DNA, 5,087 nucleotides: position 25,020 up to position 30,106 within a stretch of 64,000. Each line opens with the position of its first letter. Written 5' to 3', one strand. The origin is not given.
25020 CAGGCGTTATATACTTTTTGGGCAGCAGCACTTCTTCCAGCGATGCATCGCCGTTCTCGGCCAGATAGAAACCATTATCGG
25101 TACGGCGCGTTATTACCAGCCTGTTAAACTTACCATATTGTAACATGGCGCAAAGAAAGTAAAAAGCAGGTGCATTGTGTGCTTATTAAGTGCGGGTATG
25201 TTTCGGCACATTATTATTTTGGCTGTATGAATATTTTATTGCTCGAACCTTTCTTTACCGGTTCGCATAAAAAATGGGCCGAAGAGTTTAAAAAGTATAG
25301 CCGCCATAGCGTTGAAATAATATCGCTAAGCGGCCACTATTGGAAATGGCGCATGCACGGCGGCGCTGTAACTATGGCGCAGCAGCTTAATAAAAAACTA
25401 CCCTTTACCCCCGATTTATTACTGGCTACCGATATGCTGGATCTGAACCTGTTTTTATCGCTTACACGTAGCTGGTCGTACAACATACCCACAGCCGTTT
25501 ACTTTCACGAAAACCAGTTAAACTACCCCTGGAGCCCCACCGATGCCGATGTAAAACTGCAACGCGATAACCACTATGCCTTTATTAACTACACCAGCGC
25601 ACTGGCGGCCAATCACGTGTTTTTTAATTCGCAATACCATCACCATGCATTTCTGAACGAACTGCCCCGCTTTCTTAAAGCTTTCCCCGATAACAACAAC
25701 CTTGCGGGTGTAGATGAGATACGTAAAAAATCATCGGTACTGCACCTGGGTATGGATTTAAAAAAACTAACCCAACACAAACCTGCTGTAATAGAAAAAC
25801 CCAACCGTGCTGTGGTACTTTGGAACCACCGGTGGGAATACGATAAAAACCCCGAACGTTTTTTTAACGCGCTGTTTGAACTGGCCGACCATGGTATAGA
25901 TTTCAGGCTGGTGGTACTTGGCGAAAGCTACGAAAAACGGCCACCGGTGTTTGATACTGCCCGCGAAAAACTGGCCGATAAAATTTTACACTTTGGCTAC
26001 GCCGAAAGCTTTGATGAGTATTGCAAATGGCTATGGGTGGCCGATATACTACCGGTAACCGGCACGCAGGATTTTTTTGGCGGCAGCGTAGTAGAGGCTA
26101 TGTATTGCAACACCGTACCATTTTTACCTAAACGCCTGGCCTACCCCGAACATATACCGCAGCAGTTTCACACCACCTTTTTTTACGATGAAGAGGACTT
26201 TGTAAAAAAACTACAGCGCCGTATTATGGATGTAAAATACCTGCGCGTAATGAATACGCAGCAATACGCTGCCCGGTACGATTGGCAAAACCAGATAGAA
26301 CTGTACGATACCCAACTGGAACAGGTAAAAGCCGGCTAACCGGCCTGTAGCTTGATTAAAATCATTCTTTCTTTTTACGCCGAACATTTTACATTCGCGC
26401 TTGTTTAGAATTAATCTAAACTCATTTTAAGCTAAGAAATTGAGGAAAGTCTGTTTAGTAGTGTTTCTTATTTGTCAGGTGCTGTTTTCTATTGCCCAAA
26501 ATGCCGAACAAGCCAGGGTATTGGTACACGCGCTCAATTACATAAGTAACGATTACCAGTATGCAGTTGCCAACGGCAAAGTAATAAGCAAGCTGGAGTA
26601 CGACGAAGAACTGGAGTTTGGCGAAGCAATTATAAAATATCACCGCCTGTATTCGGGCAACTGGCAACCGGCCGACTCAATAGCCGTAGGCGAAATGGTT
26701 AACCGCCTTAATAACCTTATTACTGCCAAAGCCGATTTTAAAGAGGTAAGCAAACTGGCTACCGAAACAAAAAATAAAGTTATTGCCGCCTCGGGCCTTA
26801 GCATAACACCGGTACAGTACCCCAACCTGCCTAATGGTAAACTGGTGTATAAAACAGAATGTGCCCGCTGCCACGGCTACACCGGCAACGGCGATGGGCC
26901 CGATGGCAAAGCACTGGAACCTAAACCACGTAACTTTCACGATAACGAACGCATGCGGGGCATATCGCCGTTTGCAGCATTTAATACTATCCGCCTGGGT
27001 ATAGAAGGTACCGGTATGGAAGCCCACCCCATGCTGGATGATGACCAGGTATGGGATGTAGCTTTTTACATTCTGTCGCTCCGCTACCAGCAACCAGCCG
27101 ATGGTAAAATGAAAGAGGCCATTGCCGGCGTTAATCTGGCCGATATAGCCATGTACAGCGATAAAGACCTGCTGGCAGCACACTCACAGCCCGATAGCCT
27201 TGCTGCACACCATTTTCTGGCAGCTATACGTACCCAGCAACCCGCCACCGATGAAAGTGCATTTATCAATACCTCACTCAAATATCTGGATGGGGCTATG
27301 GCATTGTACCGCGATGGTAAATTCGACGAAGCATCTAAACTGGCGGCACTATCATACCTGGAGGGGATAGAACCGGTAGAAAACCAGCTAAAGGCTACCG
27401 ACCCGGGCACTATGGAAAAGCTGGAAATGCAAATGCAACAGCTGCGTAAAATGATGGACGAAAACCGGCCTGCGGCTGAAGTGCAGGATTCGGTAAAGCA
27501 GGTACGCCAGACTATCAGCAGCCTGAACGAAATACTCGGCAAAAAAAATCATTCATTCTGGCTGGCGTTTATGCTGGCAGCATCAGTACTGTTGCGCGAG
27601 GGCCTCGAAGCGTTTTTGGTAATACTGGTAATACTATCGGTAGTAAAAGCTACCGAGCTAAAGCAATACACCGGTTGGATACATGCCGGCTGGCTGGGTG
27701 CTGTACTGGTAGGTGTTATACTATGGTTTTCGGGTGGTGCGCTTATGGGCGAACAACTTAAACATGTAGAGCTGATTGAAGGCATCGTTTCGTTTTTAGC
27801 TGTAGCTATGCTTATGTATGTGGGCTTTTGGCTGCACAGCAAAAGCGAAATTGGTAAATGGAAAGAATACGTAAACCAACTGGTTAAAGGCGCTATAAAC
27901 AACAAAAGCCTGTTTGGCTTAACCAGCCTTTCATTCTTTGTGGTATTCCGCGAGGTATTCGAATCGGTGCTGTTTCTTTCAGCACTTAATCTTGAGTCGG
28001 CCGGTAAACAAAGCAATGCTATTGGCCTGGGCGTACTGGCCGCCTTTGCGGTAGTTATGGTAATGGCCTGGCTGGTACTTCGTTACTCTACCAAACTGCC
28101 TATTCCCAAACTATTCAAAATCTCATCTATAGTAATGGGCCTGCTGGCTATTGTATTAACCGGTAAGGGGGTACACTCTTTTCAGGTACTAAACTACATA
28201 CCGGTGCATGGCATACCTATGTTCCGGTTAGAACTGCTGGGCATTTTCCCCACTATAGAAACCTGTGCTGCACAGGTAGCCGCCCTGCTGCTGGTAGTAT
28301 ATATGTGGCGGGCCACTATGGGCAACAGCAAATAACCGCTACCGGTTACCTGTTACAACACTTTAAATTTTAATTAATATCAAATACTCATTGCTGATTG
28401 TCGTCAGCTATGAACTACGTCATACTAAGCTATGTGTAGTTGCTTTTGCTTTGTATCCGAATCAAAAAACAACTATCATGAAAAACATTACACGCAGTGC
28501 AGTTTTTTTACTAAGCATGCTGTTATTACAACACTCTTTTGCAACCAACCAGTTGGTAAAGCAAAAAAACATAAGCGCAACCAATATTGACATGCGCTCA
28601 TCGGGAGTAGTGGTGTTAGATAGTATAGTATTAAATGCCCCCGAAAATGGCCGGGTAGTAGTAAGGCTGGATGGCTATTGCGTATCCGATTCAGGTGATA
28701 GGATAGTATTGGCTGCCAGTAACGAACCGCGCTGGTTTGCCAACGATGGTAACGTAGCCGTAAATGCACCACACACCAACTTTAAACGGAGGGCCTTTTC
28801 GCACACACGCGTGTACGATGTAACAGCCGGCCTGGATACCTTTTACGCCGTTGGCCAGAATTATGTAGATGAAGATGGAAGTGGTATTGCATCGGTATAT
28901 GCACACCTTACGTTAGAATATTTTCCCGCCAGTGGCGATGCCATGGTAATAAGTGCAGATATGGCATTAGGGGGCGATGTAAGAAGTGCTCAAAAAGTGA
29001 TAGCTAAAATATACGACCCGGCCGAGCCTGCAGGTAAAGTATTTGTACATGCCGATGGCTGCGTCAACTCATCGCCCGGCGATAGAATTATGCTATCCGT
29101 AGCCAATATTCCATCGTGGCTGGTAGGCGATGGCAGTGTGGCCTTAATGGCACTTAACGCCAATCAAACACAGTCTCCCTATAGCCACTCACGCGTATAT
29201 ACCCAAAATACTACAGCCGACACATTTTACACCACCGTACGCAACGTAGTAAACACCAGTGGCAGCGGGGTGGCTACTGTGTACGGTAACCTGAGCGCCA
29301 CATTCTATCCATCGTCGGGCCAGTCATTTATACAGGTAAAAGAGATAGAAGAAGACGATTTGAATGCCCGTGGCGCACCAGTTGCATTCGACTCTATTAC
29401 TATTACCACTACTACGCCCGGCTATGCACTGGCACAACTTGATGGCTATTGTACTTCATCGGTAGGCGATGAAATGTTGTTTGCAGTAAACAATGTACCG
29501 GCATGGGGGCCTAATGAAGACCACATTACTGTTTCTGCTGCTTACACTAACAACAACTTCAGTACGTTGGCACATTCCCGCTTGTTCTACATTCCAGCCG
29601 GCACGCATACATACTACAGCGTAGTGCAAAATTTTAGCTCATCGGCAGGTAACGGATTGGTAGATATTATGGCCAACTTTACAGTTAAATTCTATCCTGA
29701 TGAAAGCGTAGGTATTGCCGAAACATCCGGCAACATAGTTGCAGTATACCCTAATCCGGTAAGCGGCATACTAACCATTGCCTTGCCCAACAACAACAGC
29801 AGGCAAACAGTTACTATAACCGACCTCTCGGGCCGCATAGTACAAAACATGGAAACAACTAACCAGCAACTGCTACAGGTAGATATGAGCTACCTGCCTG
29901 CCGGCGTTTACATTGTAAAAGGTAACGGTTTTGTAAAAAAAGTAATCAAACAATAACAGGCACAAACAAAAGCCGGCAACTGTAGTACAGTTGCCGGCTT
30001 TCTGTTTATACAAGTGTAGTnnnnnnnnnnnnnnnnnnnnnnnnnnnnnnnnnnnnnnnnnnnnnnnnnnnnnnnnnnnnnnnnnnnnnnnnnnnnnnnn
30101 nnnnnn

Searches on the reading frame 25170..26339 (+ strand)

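Call 11: search_protein_families(library=pfam, proteins=[window:25170-26339:+], max_evalue=0.001)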
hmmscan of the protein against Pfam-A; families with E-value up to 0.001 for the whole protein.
window:25170-26339:+ (389 aa): 3 families
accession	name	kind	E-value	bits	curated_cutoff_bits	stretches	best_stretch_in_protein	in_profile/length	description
PF12038.13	QTMAN_N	-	4.3e-58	196.3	25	1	21-195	1-168/168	tRNA-queuosine alpha-mannosyltransferase N-terminal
PF00534.26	Glycos_transf_1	-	7.4e-08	32.6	26.4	1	209-354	11-158/172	Glycosyl transferases group 1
PF13692.12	Glyco_trans_1_4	-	3.4e-05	24.6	27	1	221-350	9-138/142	Glycosyl transferases group 1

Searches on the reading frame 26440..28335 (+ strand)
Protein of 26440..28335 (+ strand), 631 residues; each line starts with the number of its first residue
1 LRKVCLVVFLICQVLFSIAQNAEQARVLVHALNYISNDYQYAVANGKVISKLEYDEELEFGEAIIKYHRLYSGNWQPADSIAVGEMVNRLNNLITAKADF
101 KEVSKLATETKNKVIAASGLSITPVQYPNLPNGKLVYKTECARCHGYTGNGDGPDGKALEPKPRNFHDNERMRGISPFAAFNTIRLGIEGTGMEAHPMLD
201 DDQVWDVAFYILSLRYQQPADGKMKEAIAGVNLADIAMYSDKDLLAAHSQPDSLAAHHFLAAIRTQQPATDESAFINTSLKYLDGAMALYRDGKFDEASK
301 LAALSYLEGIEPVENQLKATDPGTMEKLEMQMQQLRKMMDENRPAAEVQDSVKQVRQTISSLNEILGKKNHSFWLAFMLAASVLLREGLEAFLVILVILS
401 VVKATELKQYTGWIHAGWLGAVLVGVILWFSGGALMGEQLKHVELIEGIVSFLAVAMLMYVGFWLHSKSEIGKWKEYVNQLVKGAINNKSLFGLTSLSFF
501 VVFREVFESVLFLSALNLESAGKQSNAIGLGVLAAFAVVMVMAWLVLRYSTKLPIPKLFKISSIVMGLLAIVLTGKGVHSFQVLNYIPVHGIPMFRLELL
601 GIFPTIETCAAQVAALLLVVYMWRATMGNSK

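Call 11: search_protein_families(library=pfam, proteins=[window:26440-28335:+], max_evalue=0.001)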
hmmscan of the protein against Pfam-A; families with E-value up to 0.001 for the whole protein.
window:26440-28335:+ (631 aa): 3 families
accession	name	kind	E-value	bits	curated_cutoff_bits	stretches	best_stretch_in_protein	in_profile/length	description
PF03239.20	FTR1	-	7.2e-33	114.5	25.3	2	382-582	6-210/284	Iron permease FTR1 family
PF00034.26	Cytochrom_C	-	4.1e-11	44.5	21.3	1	132-214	3-89/90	Cytochrome c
PF13442.11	Cytochrome_CBB3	-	4.9e-08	33.6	27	1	130-211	3-68/68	Cytochrome C oxidase, cbb3-type, subunit III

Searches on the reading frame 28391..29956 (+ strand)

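Call 11: search_protein_families(library=pfam, proteins=[window:28391-29956:+], max_evalue=0.001)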
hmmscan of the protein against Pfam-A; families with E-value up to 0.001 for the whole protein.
window:28391-29956:+ (521 aa): 1 family
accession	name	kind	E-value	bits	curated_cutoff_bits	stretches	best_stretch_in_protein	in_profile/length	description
PF18962.6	Por_Secre_tail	-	6.4e-14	52.4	27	1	452-514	1-65/75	Secretion system C-terminal sorting domain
